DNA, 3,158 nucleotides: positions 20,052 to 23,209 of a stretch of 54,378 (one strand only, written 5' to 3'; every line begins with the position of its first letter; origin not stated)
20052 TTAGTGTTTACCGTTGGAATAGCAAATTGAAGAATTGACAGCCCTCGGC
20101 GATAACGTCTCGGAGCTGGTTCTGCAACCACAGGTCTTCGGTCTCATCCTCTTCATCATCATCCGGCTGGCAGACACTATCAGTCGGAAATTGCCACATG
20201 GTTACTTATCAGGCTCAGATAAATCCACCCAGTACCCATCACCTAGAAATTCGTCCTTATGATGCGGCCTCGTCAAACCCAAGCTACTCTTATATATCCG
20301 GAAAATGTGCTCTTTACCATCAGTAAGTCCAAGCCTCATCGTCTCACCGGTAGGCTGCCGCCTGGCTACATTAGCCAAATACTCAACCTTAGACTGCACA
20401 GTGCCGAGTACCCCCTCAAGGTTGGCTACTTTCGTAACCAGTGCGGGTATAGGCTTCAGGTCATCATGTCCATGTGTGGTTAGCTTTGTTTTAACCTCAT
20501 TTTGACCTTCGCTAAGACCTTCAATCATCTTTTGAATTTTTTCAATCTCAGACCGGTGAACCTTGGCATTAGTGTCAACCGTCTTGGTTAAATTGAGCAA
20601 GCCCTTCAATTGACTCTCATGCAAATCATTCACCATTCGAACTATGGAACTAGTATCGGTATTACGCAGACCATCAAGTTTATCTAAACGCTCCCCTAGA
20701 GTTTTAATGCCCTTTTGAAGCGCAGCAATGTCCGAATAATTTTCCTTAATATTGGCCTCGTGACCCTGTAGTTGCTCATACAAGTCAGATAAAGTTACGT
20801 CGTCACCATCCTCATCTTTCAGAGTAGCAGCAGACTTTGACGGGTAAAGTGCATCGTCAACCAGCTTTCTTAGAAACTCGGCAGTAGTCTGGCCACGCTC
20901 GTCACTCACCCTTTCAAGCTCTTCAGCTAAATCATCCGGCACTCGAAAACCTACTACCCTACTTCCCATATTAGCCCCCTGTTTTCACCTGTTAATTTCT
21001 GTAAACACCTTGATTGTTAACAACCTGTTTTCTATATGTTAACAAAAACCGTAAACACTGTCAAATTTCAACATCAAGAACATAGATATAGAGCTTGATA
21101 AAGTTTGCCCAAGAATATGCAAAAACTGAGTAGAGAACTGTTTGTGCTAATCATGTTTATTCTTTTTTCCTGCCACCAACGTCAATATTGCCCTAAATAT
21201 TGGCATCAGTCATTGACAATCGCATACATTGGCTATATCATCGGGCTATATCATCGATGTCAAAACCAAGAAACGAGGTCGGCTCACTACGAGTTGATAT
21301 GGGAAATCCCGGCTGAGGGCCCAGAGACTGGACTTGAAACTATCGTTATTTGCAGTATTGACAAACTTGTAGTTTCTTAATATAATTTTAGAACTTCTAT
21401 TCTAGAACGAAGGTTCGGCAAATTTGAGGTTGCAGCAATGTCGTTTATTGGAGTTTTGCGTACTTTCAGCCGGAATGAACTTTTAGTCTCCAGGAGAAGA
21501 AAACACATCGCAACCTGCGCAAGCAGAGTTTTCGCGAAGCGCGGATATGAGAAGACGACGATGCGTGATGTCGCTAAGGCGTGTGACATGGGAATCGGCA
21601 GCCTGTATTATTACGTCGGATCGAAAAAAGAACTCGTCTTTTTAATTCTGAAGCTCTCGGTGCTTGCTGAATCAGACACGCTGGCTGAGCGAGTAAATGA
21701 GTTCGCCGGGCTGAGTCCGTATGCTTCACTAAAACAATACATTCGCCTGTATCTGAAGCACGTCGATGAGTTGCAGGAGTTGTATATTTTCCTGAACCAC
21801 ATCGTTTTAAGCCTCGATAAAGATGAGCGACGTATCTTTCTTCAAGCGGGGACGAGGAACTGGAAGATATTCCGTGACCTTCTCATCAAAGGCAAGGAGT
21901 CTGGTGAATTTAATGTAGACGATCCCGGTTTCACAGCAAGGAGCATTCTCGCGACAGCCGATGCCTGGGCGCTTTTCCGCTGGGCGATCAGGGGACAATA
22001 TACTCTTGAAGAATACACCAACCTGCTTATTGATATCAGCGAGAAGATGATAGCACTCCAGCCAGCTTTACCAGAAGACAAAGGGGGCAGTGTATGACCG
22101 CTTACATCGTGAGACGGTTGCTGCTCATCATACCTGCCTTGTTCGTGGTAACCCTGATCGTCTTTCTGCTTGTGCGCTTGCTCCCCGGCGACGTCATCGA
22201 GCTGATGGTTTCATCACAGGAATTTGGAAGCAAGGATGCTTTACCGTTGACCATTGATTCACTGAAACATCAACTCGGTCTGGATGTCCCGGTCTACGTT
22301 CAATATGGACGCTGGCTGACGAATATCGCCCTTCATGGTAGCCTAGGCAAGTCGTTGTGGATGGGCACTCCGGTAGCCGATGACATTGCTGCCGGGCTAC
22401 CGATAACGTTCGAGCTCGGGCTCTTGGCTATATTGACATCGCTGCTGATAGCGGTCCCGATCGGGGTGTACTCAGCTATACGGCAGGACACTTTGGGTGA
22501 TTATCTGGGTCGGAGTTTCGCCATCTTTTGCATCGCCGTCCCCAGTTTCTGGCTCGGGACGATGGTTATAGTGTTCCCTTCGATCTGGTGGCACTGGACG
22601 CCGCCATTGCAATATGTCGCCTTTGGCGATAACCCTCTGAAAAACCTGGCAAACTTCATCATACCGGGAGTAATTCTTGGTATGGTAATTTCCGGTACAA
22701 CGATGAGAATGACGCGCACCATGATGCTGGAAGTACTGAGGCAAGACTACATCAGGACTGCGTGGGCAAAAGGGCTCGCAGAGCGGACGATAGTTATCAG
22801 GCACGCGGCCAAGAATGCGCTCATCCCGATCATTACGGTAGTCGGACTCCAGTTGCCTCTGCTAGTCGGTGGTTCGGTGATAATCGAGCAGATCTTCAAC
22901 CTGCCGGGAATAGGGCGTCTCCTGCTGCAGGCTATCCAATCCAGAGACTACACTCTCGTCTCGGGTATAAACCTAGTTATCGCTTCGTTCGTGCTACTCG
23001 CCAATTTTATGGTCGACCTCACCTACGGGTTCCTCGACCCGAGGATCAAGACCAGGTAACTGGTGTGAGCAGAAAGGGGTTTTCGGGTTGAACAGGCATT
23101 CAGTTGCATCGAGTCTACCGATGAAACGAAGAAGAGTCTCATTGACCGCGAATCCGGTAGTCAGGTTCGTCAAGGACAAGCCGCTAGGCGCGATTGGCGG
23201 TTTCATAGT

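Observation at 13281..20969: Candidate multi-gene defence operon on the island: RHH/coiled-coil protein, tiny acidic ORF, FCS-zinc protein, PLD-SNF2 nuclease-helicase and PglX/Eco57I-like methyltransferase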

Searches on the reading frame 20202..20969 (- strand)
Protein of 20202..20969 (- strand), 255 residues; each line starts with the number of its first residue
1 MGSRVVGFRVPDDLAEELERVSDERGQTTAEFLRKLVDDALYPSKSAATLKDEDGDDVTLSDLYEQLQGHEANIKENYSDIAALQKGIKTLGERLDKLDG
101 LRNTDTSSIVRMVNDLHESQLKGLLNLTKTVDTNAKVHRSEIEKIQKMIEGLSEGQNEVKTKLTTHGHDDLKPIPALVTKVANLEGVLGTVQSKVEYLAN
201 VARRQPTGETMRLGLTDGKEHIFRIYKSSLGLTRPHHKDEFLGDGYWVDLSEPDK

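Call 4: search_protein_families(library=pfam, proteins=[window:20202-20969:-], max_evalue=0.01)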
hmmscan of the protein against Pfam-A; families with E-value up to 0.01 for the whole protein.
window:20202-20969:- (255 aa): 4 families
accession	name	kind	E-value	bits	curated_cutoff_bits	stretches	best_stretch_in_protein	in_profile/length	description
PF07878.17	RHH_5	-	5.8e-06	26.4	26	1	10-41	8-39/43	CopG-like RHH_1 or ribbon-helix-helix domain, RHH_5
PF01402.27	RHH_1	-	5.5e-05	23.4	20.5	1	6-41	2-37/39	Ribbon-helix-helix protein, copG family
PF13094.11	CENP-Q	-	0.00096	19.8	28.5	0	23-95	99-161/162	CENP-Q, a CENPA-CAD centromere complex subunit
PF18934.5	DUF5682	-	0.005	15.7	26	1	59-170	474-587/727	Family of unknown function (DUF5682)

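Call 5: search_protein_families(library=padloc, proteins=[window:20202-20969:-], max_evalue=0.01)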
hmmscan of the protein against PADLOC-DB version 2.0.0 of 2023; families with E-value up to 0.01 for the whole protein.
window:20202-20969:- (255 aa): 5 families
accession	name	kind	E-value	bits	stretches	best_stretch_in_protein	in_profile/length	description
PDLC00006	DruC1|DruC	-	0.0014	15.2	1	58-166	262-367/626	Unknown function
PDLC00648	ZorA3|ZorA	-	0.0024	14.7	1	14-182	353-511/692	MotA/ExbB/TolQ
PDLC03865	LmuB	-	0.0049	13.1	1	60-156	575-682/1007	-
PDLC01230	Cas12a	-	0.0076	12.4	1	13-147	209-311/934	CAS-V-A; effector__SPE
PDLC01892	CARF4--CARF_PDDEXK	-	0.0077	13.6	1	70-158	167-242/410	-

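Call 6: search_protein_families(library=ncbifam, proteins=[window:20202-20969:-], max_evalue=0.01)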
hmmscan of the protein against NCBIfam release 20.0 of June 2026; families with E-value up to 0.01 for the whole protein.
window:20202-20969:- (255 aa): 3 families
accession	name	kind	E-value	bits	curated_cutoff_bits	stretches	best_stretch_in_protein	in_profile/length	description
NF045487.1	ASRP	equivalog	3.5e-05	22.6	300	1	60-203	144-273/593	archaea-specific SMC-related protein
NF053762.1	aCcr1_fam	equivalog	0.0033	17.3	60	1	4-35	1-32/38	aCcr1 family cell cycle regulator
TIGR02168.1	SMC_prok_B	equivalog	0.0042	14.9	567.35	1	57-179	839-963/1181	chromosome segregation protein SMC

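Call 29: find_homologous_proteins(query=window:20202-20969:-, max_evalue=0.001)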
Query window:20202-20969:- (255 aa): 31 proteins with E <= 0.001 among 1558 candidates.
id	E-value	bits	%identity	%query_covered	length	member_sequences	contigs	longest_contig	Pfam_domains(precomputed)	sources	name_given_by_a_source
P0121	1.4e-161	554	100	100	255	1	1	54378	PF07878.18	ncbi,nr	ncbi:MAG: hypothetical protein Q8O43_04360 [Dehalococcoidia bacterium]|nr:hypothetical protein [Deha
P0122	7.1e-69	250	53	100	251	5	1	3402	PF01402.28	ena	-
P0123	1.3e-67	246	53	100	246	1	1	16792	PF01402.28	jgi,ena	-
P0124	5.0e-63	231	50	100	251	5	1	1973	-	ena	-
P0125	4.8e-53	198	56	69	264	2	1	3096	-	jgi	jgi:chromosome segregation ATPase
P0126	1.4e-48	184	67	50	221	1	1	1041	-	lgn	-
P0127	2.4e-40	157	47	73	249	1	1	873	-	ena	-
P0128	2.2e-36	144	48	64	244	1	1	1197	-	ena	-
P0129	4.7e-36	143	45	67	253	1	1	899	-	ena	-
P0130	7.0e-36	142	54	54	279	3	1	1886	-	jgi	-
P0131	1.1e-34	138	40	86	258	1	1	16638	-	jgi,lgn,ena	-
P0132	2.0e-31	127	40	81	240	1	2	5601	-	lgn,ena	-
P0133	1.7e-30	124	44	69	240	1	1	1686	-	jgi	jgi:DNA repair exonuclease SbcCD ATPase subunit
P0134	6.0e-30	123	70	35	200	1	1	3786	-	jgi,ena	-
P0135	1.5e-29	121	33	100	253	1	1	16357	-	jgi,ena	-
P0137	2.4e-28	117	32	99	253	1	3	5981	-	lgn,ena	-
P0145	1.1e-19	89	38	69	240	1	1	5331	-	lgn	-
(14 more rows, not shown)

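Call 30: find_encoding_contigs(protein=P0123, flank=10000, max_places=3)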
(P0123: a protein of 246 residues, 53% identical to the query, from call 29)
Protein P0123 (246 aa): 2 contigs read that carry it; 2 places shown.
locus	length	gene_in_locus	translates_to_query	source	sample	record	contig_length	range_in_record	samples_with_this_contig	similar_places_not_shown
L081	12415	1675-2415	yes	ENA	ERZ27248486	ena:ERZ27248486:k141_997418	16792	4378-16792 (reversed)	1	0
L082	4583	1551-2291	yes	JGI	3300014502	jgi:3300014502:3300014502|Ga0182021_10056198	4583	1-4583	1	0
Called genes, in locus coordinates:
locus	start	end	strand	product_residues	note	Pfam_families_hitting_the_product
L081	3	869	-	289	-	?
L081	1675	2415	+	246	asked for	PF01402:RHH_1 (faint)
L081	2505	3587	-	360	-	-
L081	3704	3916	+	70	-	-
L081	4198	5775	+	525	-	PF00239:Resolvase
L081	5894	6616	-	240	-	PF00111:Fer2, PF13510:Fer2_4, PF13237:Fer4_10 (weak), PF14697:Fer4_21 (weak), PF22117:Fer4_Nqo3 (weak), PF12838:Fer4_7, PF13187:Fer4_9 (weak), PF00037:Fer4, +2 more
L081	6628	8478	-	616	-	PF01257:2Fe-2S_thioredx (weak), PF01512:Complex1_51K, PF10531:SLBB (weak), PF10589:NADH_4Fe-4S, PF13237:Fer4_10, PF00037:Fer4 (weak), PF12838:Fer4_7, PF13187:Fer4_9, +1 more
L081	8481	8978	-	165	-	PF01257:2Fe-2S_thioredx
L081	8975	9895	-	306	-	PF02775:TPP_enzyme_C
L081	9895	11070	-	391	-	PF01855:POR_N, PF02780:Transketolase_C (weak), PF17147:PFOR_II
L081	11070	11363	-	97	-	PF13187:Fer4_9 (faint), PF12797:Fer4_2 (faint), PF12837:Fer4_6 (faint), PF13237:Fer4_10 (faint), PF00037:Fer4 (weak), PF14697:Fer4_21, PF12838:Fer4_7 (weak), PF13484:Fer4_16 (faint)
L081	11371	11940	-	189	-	PF01558:POR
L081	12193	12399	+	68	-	-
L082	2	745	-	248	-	?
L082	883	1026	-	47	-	-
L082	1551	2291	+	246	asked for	PF01402:RHH_1 (faint)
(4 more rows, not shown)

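Call 31: find_encoding_contigs(protein=P0131, flank=10000, max_places=3)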
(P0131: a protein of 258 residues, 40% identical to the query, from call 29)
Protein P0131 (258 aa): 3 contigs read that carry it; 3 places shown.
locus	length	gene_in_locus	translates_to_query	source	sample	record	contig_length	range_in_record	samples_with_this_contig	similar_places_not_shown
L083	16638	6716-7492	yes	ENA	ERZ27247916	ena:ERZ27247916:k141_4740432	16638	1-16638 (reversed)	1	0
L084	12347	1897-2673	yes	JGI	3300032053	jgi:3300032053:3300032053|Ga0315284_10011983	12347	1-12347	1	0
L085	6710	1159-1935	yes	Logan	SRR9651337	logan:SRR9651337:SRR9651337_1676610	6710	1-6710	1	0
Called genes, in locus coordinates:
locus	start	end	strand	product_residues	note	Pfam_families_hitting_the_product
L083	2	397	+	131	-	?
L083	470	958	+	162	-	-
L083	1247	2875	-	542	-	PF03321:GH3, PF23571:GH3_M, PF23572:GH3_C (weak)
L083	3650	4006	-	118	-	-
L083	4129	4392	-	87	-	PF14947:HTH_45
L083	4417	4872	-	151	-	-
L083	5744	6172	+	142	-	PF07963:N_methyl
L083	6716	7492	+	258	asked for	-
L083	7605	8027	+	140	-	-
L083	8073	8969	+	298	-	-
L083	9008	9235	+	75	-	PF13560:HTH_31 (weak), PF01381:HTH_3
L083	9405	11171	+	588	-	PF09250:Prim-Pol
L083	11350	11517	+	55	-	-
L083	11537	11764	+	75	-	PF13384:HTH_23 (faint)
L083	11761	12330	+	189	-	PF00239:Resolvase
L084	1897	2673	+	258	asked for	-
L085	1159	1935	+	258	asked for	-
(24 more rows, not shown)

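Call 32: find_encoding_contigs(protein=P0135, flank=10000, max_places=3)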
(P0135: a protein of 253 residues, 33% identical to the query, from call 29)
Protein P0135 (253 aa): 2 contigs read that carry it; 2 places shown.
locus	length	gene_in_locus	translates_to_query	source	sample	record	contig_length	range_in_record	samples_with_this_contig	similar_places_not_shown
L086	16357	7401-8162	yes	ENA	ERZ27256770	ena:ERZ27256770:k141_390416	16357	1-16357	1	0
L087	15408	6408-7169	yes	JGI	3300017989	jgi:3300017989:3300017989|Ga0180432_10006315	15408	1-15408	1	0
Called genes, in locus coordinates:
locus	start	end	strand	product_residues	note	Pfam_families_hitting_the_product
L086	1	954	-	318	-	?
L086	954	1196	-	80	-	-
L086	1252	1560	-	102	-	PF01863:YgjP-like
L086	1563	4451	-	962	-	PF04313:HSDR_N, PF04851:ResIII, PF18766:SWI2_SNF2, PF22679:T1R_D3-like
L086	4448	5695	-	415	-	PF01420:Methylase_S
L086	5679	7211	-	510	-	PF12161:HsdM_N, PF02384:N6_Mtase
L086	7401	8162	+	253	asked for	-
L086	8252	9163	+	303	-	-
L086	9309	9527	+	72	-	-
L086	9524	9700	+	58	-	-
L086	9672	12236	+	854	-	-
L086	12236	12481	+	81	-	-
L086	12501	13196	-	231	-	-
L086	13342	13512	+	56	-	-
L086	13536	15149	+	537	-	PF07508:Recombinase, PF13408:Zn_ribbon_recom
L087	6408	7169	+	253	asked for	-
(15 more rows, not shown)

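Call 33: find_encoding_contigs(protein=P0122, flank=10000, max_places=2)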
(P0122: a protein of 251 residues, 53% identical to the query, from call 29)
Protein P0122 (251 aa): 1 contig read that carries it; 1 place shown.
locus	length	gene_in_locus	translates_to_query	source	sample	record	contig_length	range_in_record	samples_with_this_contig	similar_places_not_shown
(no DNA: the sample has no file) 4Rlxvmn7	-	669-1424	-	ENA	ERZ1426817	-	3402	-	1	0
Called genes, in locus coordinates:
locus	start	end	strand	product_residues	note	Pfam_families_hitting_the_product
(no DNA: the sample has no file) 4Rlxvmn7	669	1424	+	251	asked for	PF01402:RHH_1 (faint)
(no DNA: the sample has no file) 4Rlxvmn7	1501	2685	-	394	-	-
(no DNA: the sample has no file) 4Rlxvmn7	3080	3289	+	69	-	-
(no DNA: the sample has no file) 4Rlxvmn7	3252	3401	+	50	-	?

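Call 34: find_encoding_contigs(protein=P0132, flank=10000, max_places=2)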
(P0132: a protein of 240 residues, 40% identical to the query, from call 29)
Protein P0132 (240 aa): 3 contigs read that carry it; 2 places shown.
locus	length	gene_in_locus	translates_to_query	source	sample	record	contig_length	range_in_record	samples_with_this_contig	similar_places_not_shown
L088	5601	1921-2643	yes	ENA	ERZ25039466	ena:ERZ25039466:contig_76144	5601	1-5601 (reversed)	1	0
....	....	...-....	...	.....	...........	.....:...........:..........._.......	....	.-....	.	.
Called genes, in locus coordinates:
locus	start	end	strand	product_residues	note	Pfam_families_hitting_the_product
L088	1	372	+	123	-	?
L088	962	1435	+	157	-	-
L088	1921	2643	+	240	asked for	-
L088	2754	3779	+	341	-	-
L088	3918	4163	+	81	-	-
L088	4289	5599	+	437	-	?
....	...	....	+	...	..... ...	-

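Call 35: find_encoding_contigs(protein=P0137, flank=10000, max_places=2)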
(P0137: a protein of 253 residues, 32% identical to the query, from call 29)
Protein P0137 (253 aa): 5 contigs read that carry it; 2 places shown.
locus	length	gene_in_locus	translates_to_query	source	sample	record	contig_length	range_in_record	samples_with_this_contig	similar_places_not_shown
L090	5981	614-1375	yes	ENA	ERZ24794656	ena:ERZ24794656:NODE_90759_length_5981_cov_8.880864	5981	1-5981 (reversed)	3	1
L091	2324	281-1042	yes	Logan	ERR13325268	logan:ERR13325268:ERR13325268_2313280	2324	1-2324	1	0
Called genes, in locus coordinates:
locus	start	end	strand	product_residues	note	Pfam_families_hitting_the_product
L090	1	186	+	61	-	?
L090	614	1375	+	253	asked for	-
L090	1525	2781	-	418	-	PF00515:TPR_1 (faint), PF14559:TPR_19 (faint)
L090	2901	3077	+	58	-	PF04014:MazE_antitoxin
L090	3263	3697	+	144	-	-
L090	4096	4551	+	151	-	-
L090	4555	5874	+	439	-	PF00772:DnaB, PF03796:DnaB_C, PF06745:ATPase (weak), PF13481:AAA_25 (weak)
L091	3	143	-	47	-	?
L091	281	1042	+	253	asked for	-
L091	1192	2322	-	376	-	?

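Call 36: find_encoding_contigs(protein=P0145, flank=10000, max_places=2)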
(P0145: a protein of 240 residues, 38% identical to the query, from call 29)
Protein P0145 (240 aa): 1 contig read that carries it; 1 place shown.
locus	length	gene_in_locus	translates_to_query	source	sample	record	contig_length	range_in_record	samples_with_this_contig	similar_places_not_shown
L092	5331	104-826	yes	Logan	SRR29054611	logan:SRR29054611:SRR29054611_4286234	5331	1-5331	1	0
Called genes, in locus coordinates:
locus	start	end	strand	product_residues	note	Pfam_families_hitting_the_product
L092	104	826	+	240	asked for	-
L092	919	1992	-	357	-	-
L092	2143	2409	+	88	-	-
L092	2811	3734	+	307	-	PF09250:Prim-Pol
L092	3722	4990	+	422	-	PF13481:AAA_25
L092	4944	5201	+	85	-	-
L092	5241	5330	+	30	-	?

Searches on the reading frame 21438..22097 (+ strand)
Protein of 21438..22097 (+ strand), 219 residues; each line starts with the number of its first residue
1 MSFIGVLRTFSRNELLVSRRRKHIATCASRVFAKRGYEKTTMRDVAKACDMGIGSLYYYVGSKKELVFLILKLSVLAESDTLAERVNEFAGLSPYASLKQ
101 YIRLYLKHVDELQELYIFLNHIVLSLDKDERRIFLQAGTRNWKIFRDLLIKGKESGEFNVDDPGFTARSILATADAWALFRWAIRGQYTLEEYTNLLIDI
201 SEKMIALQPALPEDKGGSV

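Call 5: search_protein_families(library=padloc, proteins=[window:21438-22097:+], max_evalue=0.01)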
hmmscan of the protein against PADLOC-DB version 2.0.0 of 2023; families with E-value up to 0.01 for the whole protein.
window:21438-22097:+ (219 aa): 1 family
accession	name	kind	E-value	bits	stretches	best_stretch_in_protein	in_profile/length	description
PDLC04133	mad1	-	0.0015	16.8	1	37-60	3-26/60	mads_1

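Call 6: search_protein_families(library=ncbifam, proteins=[window:21438-22097:+], max_evalue=0.01)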
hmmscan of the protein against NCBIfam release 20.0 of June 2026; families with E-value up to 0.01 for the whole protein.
window:21438-22097:+ (219 aa): 21 families
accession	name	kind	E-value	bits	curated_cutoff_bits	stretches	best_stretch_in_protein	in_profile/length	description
NF041196.1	ScbR_bind_reg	equivalog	8.9e-11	42.3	150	1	19-161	6-144/191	ScbR family autoregulator-binding transcription factor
NF053878.1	FATransRegFadRBac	equivalog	9.9e-08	32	200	1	22-192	6-175/190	fatty acid metabolism transcriptional regulator FadR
NF037937.1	septum_RefZ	equivalog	3.5e-07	30.3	180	1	22-128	2-107/195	forespore capture DNA-binding protein RefZ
NF007430.0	PRK09975.1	equivalog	4.3e-07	29.3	274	1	19-108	11-99/220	acrEF/envCD operon transcriptional regulator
NF053516.1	TranRepPrsAVib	equivalog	7.1e-07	29.2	300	1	21-72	8-59/208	TetR family transcriptional repressor PsrA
NF033703.1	transcr_KstR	equivalog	1.2e-06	28.2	280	1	19-71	7-59/185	cholesterol catabolism transcriptional regulator KstR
TIGR03968.1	mycofact_TetR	equivalog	2.2e-06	27.4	224.9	1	19-68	9-58/190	mycofactocin system transcriptional regulator MftR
TIGR03613.1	RutR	equivalog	3.2e-06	27.1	368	1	15-107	4-93/202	pyrimidine utilization regulatory protein R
TIGR03384.1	betaine_BetI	equivalog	5.4e-06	26.2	201.3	1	19-73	8-62/189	choline-binding transcriptional repressor BetI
NF011584.0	PRK15008.1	equivalog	7.5e-06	25.9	230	1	12-107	11-103/212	HTH-type transcriptional regulator RutR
TIGR02366.1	DHAK_reg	equivalog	2.3e-05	24.5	129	1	21-119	5-93/176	dihydroxyacetone kinase transcriptional activator DhaS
NF007949.0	PRK10668.1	equivalog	2.7e-05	23.7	271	1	20-77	12-69/216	multidrug efflux transporter transcriptional repressor AcrR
NF053731.1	TransRegFasRMycb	equivalog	4.2e-05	23.4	330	1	17-74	9-66/199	HTH-type transcriptional activator FasR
NF050111.1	TransRegSACE7040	equivalog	6.2e-05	23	250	1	20-75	2-58/186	SACE_7040 family transcriptional regulator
NF040929.1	quorum_TF_HapR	equivalog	0.00044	20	350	1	11-87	7-83/200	LuxR/HapR/OpaR family quorum-sensing transcriptional regulator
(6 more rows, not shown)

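Call 9: search_protein_families(library=pfam, proteins=[window:21438-22097:+], max_evalue=0.001)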
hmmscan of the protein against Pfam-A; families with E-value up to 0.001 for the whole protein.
window:21438-22097:+ (219 aa): 2 families
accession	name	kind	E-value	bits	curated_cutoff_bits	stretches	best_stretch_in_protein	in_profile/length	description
PF00440.29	TetR_N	-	6.9e-13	48.6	24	1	28-67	5-44/47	Bacterial regulatory proteins, tetR family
PF17932.6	TetR_C_24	-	1.1e-07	32.5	26.4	1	92-175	2-85/114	Tetracyclin repressor-like, C-terminal domain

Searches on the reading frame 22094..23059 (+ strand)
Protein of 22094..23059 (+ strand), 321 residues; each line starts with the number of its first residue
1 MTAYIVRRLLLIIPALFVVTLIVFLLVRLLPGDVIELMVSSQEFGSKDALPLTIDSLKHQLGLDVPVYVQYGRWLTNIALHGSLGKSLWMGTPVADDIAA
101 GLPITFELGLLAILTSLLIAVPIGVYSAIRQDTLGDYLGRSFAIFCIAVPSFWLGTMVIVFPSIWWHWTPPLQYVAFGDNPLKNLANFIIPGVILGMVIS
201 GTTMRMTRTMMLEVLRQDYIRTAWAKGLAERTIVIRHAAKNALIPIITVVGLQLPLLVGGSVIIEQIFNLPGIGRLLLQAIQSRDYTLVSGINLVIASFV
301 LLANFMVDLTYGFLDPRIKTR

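Call 9: search_protein_families(library=pfam, proteins=[window:22094-23059:+], max_evalue=0.001)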
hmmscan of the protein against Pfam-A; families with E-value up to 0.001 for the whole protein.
window:22094-23059:+ (321 aa): 2 families
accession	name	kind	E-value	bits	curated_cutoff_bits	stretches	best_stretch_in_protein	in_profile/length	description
PF00528.27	BPD_transp_1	-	1.5e-34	119.7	26.4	1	120-319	1-183/184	Binding-protein-dependent transport system inner membrane component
PF19300.4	BPD_transp_1_N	-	3.9e-09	37.1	23.8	1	1-81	1-75/114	Binding-prot-dependent transport system membrane comp, N-term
